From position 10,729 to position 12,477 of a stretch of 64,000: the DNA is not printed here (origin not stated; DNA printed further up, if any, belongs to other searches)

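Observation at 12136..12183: The E3 (Lpd) of the 2-oxoglutarate dehydrogenase operon has lost its redox-active disulfide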

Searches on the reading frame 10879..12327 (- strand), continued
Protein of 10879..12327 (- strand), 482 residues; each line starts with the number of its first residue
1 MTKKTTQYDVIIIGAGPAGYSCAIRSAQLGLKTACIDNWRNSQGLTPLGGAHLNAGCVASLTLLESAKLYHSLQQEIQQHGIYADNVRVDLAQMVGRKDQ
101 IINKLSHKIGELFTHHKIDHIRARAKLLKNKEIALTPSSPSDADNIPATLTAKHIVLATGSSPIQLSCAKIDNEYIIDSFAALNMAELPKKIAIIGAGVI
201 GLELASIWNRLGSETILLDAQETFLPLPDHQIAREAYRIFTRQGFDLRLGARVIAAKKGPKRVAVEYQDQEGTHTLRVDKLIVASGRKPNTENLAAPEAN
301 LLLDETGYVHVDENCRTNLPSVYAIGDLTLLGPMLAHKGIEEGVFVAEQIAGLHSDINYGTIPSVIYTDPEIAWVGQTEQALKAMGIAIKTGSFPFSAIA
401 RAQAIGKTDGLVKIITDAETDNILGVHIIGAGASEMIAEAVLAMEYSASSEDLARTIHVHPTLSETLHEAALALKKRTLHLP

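Call 24: find_encoding_contigs(protein=P0001, flank=3000, max_places=3)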
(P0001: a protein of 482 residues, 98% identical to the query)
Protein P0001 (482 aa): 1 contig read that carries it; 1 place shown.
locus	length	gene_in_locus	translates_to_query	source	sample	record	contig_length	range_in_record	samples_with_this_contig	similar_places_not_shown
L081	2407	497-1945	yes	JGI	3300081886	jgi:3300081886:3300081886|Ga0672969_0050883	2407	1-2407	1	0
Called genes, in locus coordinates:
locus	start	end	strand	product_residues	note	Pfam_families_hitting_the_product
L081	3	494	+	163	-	?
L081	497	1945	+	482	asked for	PF00890:FAD_binding_2, PF01134:GIDA (weak), PF01262:AlaDh_PNT_C (faint), PF07992:Pyr_redox_2, PF12831:FAD_oxidored (weak), PF13738:Pyr_redox_3 (weak), PF00070:Pyr_redox, PF02852:Pyr_redox_dim, +5 more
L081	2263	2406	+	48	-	?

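Call 25: find_encoding_contigs(protein=P0002, flank=3000, max_places=3)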
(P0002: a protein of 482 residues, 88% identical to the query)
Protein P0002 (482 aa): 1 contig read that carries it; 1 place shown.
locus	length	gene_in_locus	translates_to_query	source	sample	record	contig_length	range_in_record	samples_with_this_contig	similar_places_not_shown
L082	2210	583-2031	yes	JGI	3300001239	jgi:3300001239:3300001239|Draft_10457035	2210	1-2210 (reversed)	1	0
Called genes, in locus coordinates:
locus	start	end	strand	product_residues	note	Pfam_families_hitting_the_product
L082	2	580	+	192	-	?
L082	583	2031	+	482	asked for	PF00890:FAD_binding_2 (weak), PF01134:GIDA (weak), PF01262:AlaDh_PNT_C (faint), PF01266:DAO (faint), PF07992:Pyr_redox_2, PF13738:Pyr_redox_3, PF00070:Pyr_redox, PF02852:Pyr_redox_dim, +6 more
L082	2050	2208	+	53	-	?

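Call 29: search_protein_representatives(protein=window:10879-12327:-)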
Query: 482 residues. Proteins with E-value up to 0.001 (for the whole library): 43100; up to 1e-10: 19758; up to 1e-30: 5504. The best 150 are listed.
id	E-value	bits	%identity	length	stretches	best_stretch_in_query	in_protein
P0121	2.0e-205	699.5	67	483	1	1-480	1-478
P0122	3.6e-147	507.4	51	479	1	6-481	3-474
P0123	1.4e-143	495.6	52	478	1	7-481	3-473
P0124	1.8e-138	478.8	48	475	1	6-480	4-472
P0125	2.5e-137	475.0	49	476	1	6-480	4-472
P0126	8.6e-136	469.9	48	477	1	5-480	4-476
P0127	5.7e-132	457.3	48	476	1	6-480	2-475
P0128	7.6e-130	450.3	50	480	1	6-481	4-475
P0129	1.8e-128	445.8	48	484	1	7-481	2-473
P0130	6.8e-125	434.0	46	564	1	7-480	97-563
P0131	4.0e-120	418.3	45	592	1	4-473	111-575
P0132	7.0e-120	417.5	47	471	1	7-475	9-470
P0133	4.7e-119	414.7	44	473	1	6-480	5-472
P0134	9.5e-116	403.9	46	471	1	6-475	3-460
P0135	1.5e-113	396.6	44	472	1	6-481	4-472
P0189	8.5e-92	324.9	39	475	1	8-473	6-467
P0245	1.4e-85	304.5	41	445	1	6-474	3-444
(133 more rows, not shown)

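Call 40: find_homologous_proteins(query=L019:8001-9383:+, max_evalue=1e-30)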
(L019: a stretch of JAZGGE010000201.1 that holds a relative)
Query L019:8001-9383:+ (461 aa): 8000 proteins with E <= 1e-30 among 8000 candidates; the best 120 are listed.
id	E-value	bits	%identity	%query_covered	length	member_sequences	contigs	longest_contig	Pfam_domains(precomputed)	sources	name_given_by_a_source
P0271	5.9e-285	963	92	100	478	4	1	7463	PF07992.21,PF00070.34,PF03486.21,PF01134.29,PF01494.26,PF12831.14,PF01266.31,PF00890.31,PF02852.29,PF13738.13,PF01262.28,PF02737.25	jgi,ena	-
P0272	2.1e-183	628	61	100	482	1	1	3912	PF13450.13,PF07992.21,PF00070.34,PF03486.21,PF01134.29,PF01494.26,PF12831.14,PF01946.24,PF01266.31,PF00890.31,PF02852.29,PF13738.13,PF01262.28,PF02737.25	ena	-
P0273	8.4e-183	626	63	98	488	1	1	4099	PF07992.21,PF00070.34,PF03486.21,PF01134.29,PF01494.26,PF12831.14,PF01266.31,PF00890.31,PF02852.29,PF13738.13,PF01262.28,PF02737.25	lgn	-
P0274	4.6e-177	608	59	100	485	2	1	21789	PF13450.13,PF07992.21,PF00070.34,PF03486.21,PF01134.29,PF01494.26,PF12831.14,PF00890.31,PF02852.29,PF13738.13,PF01262.28,PF02737.25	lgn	-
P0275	9.6e-176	603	59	100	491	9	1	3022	PF13450.13,PF07992.21,PF00070.34,PF03486.21,PF01134.29,PF01494.26,PF12831.14,PF01266.31,PF00890.31,PF02852.29,PF13738.13,PF01262.28,PF02737.25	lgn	-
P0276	1.4e-175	603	60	99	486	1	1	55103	PF07992.21,PF00070.34,PF03486.21,PF01134.29,PF01494.26,PF12831.14,PF01266.31,PF00890.31,PF02852.29,PF13738.13,PF01262.28,PF02737.25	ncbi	ncbi:MAG: dihydrolipoyl dehydrogenase [Gammaproteobacteria bacterium]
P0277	3.6e-175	601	58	100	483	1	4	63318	PF13450.13,PF07992.21,PF00070.34,PF03486.21,PF01134.29,PF01494.26,PF12831.14,PF01266.31,PF00890.31,PF02852.29,PF13738.13,PF01262.28,PF02737.25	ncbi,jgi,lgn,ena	-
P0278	4.1e-175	601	59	100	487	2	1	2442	PF07992.21,PF00070.34,PF03486.21,PF01134.29,PF01494.26,PF12831.14,PF01266.31,PF00890.31,PF02852.29,PF13738.13,PF01262.28,PF02737.25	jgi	jgi:dihydrolipoamide dehydrogenase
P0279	2.3e-174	599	59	98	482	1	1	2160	PF00890.31,PF02852.29,PF07992.21,PF00070.34,PF13738.13,PF03486.21,PF01262.28,PF01134.29,PF01494.26,PF02737.25,PF12831.14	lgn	-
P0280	8.3e-174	597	59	99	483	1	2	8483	PF01266.31,PF00890.31,PF02852.29,PF07992.21,PF00070.34,PF13738.13,PF03486.21,PF01262.28,PF01134.29,PF01494.26,PF12831.14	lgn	-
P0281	3.1e-173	595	58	100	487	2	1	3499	PF13450.13,PF07992.21,PF00070.34,PF03486.21,PF01134.29,PF01494.26,PF12831.14,PF01946.24,PF01266.31,PF00890.31,PF02852.29,PF13738.13,PF01262.28,PF02737.25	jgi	jgi:dihydrolipoamide dehydrogenase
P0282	2.1e-170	586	59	98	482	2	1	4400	PF07992.21,PF00070.34,PF03486.21,PF01134.29,PF12831.14,PF01946.24,PF00890.31,PF02852.29,PF02826.26,PF13738.13,PF01262.28,PF02737.25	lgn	-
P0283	3.2e-170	585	57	100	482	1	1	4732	PF00890.31,PF02852.29,PF07992.21,PF00070.34,PF13738.13,PF03486.21,PF01134.29,PF01494.26,PF12831.14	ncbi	ncbi:MAG: dihydrolipoyl dehydrogenase [Pseudomonadota bacterium]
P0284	5.0e-169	581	57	99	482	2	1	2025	PF07992.21,PF00070.34,PF03486.21,PF01134.29,PF01494.26,PF12831.14,PF01946.24,PF01266.31,PF00890.31,PF02852.29,PF13738.13,PF01262.28,PF02737.25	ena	-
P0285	2.1e-168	579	57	99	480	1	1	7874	PF01266.31,PF00890.31,PF02852.29,PF07992.21,PF00070.34,PF13738.13,PF03486.21,PF01262.28,PF01134.29,PF01494.26,PF12831.14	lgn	-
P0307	3.2e-165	569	57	100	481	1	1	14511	PF13450.13,PF07992.21,PF00070.34,PF03486.21,PF01134.29,PF01494.26,PF12831.14,PF01266.31,PF00890.31,PF02852.29,PF02826.26,PF13738.13,PF01262.28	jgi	-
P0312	6.8e-165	567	57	100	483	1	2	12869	PF13450.13,PF07992.21,PF00070.34,PF03486.21,PF01134.29,PF01494.26,PF12831.14,PF01946.24,PF01266.31,PF00890.31,PF02852.29,PF13738.13,PF01262.28,PF02737.25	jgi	jgi:dihydrolipoamide dehydrogenase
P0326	1.0e-163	564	56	100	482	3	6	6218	PF13450.13,PF07992.21,PF00070.34,PF03486.21,PF01134.29,PF01494.26,PF01946.24,PF01266.31,PF00890.31,PF02852.29,PF13738.13,PF01262.28,PF02737.25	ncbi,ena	-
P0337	8.0e-163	561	58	100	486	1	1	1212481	PF13450.13,PF07992.21,PF00070.34,PF03486.21,PF05834.19,PF01134.29,PF01494.26,PF12831.14,PF01266.31,PF00890.31,PF02852.29,PF13738.13,PF01262.28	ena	-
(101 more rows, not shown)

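Call 42: predict_structure(alignment_id=A2)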
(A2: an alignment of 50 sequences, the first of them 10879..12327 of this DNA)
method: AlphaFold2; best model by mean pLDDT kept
length: 482 residues; sequences in the alignment: 50
mean_pLDDT: 67.9   pTM: 0.59
mean pLDDT of the five models: 67.9, 67.4, 59.5, 58.4, 55.9
residues with pLDDT >= 90: 41; 70-90: 205; 50-70: 145; < 50: 91
segments of 3 or more residues with pLDDT < 50: 1-4, 222-228, 291-317, 325-368, 458-461, 478-482
pLDDT, mean of each block of 10 residues (from residue 1): 62 70 68 81 64 67 78 70 62 86 82 88 78 79 75 71 77 88 89 79 83 84 49 64 74 88 91 94 71 35 37 46 42 26 34 40 47 64 76 77 75 83 78 65 59 56 61 57 34
secondary structure, 60 per line:
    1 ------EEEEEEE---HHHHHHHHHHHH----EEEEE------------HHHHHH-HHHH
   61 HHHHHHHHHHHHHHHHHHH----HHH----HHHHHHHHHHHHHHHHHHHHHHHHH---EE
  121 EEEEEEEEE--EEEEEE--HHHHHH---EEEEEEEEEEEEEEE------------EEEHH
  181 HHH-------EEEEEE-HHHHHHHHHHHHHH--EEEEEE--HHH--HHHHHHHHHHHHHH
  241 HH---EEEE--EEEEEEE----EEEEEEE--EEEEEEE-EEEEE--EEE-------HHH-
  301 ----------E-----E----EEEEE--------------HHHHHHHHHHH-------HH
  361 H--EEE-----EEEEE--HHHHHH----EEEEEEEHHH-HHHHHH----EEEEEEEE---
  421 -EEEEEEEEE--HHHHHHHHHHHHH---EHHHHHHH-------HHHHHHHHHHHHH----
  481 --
elements in order: E7-13 H17-28 E33-37 H50-55 H57-79 H91-115 E119-129 E132-137 H140-145 E149-163 E176-178 H179-183 E191-196 H198-211 E214-219 H227-242 E246-249 E252-258 E263-269 E272-278 E280-284 E287-289 E322-326 H341-351 E364-366 E372-376 H379-384 E389-395 H400-405 E410-417 E422-430 H433-445 H450-456 H464-476

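Call 48: list_cluster_members(proteins=[P0271, P0272, P0273, P0274, P0277, P0337, P0307, P0312, P0326, P0005])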
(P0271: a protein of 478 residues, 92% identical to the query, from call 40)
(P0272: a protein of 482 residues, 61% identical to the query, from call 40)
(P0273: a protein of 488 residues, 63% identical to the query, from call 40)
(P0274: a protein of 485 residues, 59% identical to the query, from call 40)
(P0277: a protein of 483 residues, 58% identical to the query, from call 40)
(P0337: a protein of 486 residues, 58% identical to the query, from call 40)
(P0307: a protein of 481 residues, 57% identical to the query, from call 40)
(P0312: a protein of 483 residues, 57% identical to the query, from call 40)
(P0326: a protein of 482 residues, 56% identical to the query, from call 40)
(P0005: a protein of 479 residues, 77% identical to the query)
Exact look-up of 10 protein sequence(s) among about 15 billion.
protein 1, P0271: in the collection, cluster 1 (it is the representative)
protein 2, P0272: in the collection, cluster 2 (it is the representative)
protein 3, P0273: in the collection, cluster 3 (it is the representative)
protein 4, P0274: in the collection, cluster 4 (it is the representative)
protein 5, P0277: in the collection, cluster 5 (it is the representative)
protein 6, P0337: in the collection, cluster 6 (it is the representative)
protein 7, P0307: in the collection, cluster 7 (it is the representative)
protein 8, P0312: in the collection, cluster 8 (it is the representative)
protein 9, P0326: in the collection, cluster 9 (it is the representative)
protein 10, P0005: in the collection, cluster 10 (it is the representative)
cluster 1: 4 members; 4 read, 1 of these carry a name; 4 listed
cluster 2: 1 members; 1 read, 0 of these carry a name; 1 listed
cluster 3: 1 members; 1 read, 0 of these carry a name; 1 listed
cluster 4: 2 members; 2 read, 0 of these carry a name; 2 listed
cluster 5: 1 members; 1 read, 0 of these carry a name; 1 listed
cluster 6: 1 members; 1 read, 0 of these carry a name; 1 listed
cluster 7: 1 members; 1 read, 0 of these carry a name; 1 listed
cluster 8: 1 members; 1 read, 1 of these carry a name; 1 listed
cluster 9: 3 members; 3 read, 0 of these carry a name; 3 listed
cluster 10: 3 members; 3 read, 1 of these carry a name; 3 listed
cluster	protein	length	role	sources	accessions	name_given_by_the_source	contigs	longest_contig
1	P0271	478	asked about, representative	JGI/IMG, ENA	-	-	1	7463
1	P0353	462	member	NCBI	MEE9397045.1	MAG: dihydrolipoyl dehydrogenase, partial [Methylococcales bacterium]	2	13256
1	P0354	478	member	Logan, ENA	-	-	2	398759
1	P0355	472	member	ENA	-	-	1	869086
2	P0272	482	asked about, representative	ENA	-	-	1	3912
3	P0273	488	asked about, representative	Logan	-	-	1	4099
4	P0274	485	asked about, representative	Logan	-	-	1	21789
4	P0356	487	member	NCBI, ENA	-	-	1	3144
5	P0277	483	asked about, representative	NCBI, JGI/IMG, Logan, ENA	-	-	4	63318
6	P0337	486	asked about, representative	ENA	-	-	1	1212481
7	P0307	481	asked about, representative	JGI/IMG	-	-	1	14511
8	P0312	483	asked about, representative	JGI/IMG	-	dihydrolipoamide dehydrogenase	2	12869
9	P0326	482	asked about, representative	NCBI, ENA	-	-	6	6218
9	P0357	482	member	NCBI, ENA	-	-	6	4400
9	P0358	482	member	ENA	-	-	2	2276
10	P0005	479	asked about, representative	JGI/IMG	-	-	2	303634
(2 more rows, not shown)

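Call 49: find_homologous_proteins(query=L015:8001-9431:+, max_evalue=1e-30)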
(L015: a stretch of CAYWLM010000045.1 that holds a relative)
Query L015:8001-9431:+ (477 aa): 8000 proteins with E <= 1e-30 among 8000 candidates; the best 120 are listed.
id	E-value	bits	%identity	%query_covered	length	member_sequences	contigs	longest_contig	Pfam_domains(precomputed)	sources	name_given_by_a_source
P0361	8.7e-294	992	94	100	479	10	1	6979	PF13450.13,PF07992.21,PF00070.34,PF03486.21,PF05834.19,PF01134.29,PF01494.26,PF12831.14,PF00890.31,PF02852.29,PF02826.26,PF13738.13,PF01262.28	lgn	-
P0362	1.1e-275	933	88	100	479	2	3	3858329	PF13450.13,PF07992.21,PF00070.34,PF03486.21,PF05834.19,PF01134.29,PF01494.26,PF12831.14,PF00890.31,PF02852.29,PF02826.26,PF13738.13,PF01262.28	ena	-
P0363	2.2e-273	925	87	100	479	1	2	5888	PF13450.13,PF07992.21,PF00070.34,PF03486.21,PF05834.19,PF01134.29,PF01494.26,PF12831.14,PF00890.31,PF02852.29,PF02826.26,PF13738.13,PF01262.28,PF02737.25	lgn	-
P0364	5.0e-273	924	87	100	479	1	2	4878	PF07992.21,PF00070.34,PF03486.21,PF05834.19,PF01134.29,PF01494.26,PF12831.14,PF00890.31,PF02852.29,PF02826.26,PF13738.13,PF01262.28,PF02737.25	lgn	-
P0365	3.4e-272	921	87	100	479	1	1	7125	PF07992.21,PF00070.34,PF03486.21,PF05834.19,PF01134.29,PF01494.26,PF12831.14,PF00890.31,PF02852.29,PF02826.26,PF13738.13,PF01262.28,PF02737.25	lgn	-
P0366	9.9e-272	920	87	100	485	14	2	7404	PF13450.13,PF07992.21,PF00070.34,PF03486.21,PF05834.19,PF01134.29,PF01494.26,PF12831.14,PF00890.31,PF02852.29,PF02826.26,PF13738.13,PF01262.28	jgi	jgi:dihydrolipoamide dehydrogenase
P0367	8.9e-271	916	86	100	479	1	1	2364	PF13450.13,PF07992.21,PF00070.34,PF03486.21,PF05834.19,PF01134.29,PF01494.26,PF12831.14,PF00890.31,PF02852.29,PF02826.26,PF13738.13,PF01262.28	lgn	-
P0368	5.3e-270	914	86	100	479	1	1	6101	PF07992.21,PF00070.34,PF03486.21,PF05834.19,PF01134.29,PF01494.26,PF12831.14,PF00890.31,PF02852.29,PF02826.26,PF13738.13,PF01262.28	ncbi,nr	ncbi:MAG: dihydrolipoyl dehydrogenase [Methyloprofundus sp.]|nr:dihydrolipoyl dehydrogenase [Methylo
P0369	7.2e-269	910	86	100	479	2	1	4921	PF07992.21,PF00070.34,PF03486.21,PF05834.19,PF01134.29,PF01494.26,PF12831.14,PF00890.31,PF02852.29,PF02826.26,PF13738.13,PF01262.28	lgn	-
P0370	9.8e-269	910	86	100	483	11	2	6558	PF00890.31,PF02852.29,PF07992.21,PF00070.34,PF02826.26,PF13738.13,PF03486.21,PF01134.29,PF01494.26,PF12831.14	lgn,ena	-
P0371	1.0e-267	906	86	100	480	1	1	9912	PF07992.21,PF00070.34,PF03486.21,PF05834.19,PF01134.29,PF01494.26,PF12831.14,PF01266.31,PF00890.31,PF02852.29,PF02826.26,PF13738.13,PF01262.28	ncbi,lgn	-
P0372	2.7e-266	902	86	100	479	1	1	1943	PF07992.21,PF00070.34,PF03486.21,PF05834.19,PF01134.29,PF01494.26,PF12831.14,PF00890.31,PF02852.29,PF02826.26,PF13738.13,PF01262.28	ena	-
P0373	4.0e-266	901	85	100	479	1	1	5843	PF13450.13,PF07992.21,PF00070.34,PF03486.21,PF05834.19,PF01134.29,PF01494.26,PF12831.14,PF00890.31,PF02852.29,PF02826.26,PF13738.13,PF01262.28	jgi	-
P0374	7.5e-266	900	85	100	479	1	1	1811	PF13450.13,PF07992.21,PF00070.34,PF03486.21,PF05834.19,PF01134.29,PF01494.26,PF12831.14,PF00890.31,PF02852.29,PF02826.26,PF13738.13,PF01262.28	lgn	-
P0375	5.4e-265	897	85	100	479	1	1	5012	PF13450.13,PF07992.21,PF00070.34,PF03486.21,PF05834.19,PF01134.29,PF01494.26,PF12831.14,PF00890.31,PF02852.29,PF02826.26,PF13738.13,PF01262.28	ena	-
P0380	2.9e-260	882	84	100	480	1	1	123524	PF13450.13,PF07992.21,PF00070.34,PF03486.21,PF05834.19,PF01134.29,PF01494.26,PF12831.14,PF00890.31,PF02852.29,PF02826.26,PF13738.13,PF01262.28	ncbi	-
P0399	1.9e-228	777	75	100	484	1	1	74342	PF07992.21,PF00070.34,PF03486.21,PF01134.29,PF01494.26,PF12831.14,PF01266.31,PF00890.31,PF02852.29,PF02826.26,PF13738.13,PF01262.28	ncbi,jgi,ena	-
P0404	9.3e-205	699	68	100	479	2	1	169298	PF13450.13,PF07992.21,PF00070.34,PF03486.21,PF01134.29,PF01494.26,PF12831.14,PF01266.31,PF00890.31,PF02852.29,PF02826.26,PF13738.13,PF01262.28,PF02737.25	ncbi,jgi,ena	-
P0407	1.4e-203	695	68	100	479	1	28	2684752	PF13450.13,PF07992.21,PF00070.34,PF03486.21,PF05834.19,PF01134.29,PF01494.26,PF12831.14,PF01266.31,PF00890.31,PF02852.29,PF13738.13,PF01262.28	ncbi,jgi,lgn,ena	jgi:dihydrolipoamide dehydrogenase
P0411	9.8e-202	689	69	100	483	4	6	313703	PF13450.13,PF07992.21,PF00070.34,PF03486.21,PF05834.19,PF01134.29,PF01494.26,PF12831.14,PF01946.24,PF01266.31,PF00890.31,PF02852.29,PF02826.26,PF13738.13,PF01262.28,PF02737.25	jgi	-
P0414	1.4e-197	675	64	100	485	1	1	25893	PF13450.13,PF07992.21,PF00070.34,PF03486.21,PF05834.19,PF01134.29,PF01494.26,PF12831.14,PF01266.31,PF00890.31,PF02852.29,PF13738.13,PF01262.28,PF02737.25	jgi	jgi:dihydrolipoamide dehydrogenase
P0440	5.0e-188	644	62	100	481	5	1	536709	PF00890.31,PF02852.29,PF07992.21,PF00070.34,PF13738.13,PF03486.21,PF01134.29,PF01494.26,PF12831.14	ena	-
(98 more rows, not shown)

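Call 53: list_cluster_members(proteins=[P0128, P0122, P0123, P0121, P0132, P0189, P0245])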
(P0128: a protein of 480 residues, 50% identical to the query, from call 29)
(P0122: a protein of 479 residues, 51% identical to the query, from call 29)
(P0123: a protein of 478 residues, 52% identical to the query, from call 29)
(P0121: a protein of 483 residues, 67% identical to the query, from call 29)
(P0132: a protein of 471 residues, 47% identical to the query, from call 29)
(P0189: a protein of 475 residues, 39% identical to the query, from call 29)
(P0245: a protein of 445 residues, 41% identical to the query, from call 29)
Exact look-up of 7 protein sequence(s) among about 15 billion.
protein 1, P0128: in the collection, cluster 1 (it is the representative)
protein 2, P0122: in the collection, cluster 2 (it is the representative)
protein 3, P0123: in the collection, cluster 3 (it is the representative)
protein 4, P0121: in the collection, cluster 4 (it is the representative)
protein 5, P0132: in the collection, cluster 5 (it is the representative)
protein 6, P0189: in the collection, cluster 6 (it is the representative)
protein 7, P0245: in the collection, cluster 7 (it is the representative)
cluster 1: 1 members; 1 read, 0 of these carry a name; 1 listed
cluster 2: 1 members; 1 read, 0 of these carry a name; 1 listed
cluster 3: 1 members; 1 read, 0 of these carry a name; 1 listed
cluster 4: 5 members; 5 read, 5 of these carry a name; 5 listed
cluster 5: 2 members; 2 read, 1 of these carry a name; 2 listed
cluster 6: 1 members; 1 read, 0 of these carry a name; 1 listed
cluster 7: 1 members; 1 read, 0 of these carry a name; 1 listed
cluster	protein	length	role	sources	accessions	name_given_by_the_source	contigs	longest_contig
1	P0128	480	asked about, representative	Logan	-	-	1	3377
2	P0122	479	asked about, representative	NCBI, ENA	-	-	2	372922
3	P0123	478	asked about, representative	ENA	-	-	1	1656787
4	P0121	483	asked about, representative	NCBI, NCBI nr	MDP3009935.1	MAG: dihydrolipoyl dehydrogenase [Methylococcales bacterium] | dihydrolipoyl dehydrogenase [Methylococcales bacterium]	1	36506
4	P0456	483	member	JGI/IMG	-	dihydrolipoamide dehydrogenase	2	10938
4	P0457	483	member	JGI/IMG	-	dihydrolipoamide dehydrogenase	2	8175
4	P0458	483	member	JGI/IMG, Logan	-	dihydrolipoamide dehydrogenase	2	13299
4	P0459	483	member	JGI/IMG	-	dihydrolipoamide dehydrogenase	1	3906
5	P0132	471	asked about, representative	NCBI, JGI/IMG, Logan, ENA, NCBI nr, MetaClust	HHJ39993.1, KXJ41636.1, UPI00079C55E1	MAG: hypothetical protein AXA67_04735 [Methylothermaceae bacteria B42] | status=active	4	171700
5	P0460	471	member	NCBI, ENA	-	-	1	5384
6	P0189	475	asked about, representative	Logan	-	-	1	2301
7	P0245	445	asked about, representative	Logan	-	-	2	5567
